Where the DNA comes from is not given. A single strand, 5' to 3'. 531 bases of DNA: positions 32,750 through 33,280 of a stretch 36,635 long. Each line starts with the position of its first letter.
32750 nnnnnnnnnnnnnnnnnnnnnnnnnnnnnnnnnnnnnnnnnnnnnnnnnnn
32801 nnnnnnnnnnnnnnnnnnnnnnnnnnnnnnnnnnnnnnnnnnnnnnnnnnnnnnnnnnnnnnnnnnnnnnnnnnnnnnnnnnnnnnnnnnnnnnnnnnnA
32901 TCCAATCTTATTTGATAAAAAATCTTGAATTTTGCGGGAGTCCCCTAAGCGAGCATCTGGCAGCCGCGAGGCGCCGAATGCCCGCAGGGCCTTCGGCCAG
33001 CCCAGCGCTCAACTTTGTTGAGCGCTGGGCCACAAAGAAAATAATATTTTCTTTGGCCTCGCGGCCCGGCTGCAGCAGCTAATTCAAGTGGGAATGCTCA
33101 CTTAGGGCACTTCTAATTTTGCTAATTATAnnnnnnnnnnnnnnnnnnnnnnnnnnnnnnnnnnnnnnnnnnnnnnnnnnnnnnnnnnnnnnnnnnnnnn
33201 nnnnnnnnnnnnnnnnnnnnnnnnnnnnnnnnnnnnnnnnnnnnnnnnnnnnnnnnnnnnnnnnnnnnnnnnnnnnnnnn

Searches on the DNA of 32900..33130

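Call 62: search_rna_families(source=window, start=32900, end=33130, threshold=evalue, max_evalue=10)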
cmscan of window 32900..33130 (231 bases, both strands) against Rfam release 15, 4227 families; matches with E-value up to 10: 19.
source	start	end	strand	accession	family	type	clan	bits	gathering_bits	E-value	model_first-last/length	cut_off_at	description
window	32945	33026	-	RF02755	ES222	Gene; sRNA;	-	21.4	62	0.093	1-108/108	no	ES222 sRNA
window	32999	33057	-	RF02908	rli30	Gene; antisense;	-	18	41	0.4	1-116/116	no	Listeria sRNA rli30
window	32988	33044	+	RF03911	mir-1910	Gene; miRNA;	-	17.9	70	0.21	1-80/80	no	mir-1910 microRNA precursor family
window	32978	33029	-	RF01687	Acido-Lenti-1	Gene; sRNA;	-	17.6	37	0.059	1-46/46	no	Acido-Lenti-1 RNA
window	32995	33051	-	RF02589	Spy779816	Gene; sRNA;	-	16.5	67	2.8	1-88/88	no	S. pyogenes small RNA 779816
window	33001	33042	+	RF01687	Acido-Lenti-1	Gene; sRNA;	-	15.1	37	0.29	1-46/46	no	Acido-Lenti-1 RNA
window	32923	33028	+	RF00627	P15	Gene;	-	14.9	70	0.49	1-119/119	no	Pseudomonas sRNA P15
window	33000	33030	-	RF01540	TB11Cs4H2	Gene; snRNA; snoRNA; HACA-box;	-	14.8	50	2.2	16-47/64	no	Trypanosomatid snoRNA TB11Cs4H2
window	33000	33030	+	RF03739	mir-4529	Gene; miRNA;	-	14.7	88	3.3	1-83/83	no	mir-4529 microRNA precursor family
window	33000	33030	-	RF03739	mir-4529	Gene; miRNA;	-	14.6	88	3.6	1-83/83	no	mir-4529 microRNA precursor family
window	32998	33034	+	RF03407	MIR531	Gene; miRNA;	-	14.4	70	5.7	1-69/69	no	MIR531 microRNA precursor family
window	33000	33030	+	RF04085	mir-1271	Gene; miRNA;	-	14.2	80.5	2.1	21-56/77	no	mir-1271 microRNA precursor family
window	32900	32934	+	RF01414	Dicty_Class_I_RNA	Gene;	-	13.9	41.5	6.2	21-56/56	5'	Class I RNA from Dictyostelium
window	33000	33030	-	RF04085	mir-1271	Gene; miRNA;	-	13.7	80.5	2.8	21-56/77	no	mir-1271 microRNA precursor family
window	33015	33078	-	RF00983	mir-662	Gene; miRNA;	-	13.7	88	9.4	1-82/82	no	mir-662 microRNA precursor family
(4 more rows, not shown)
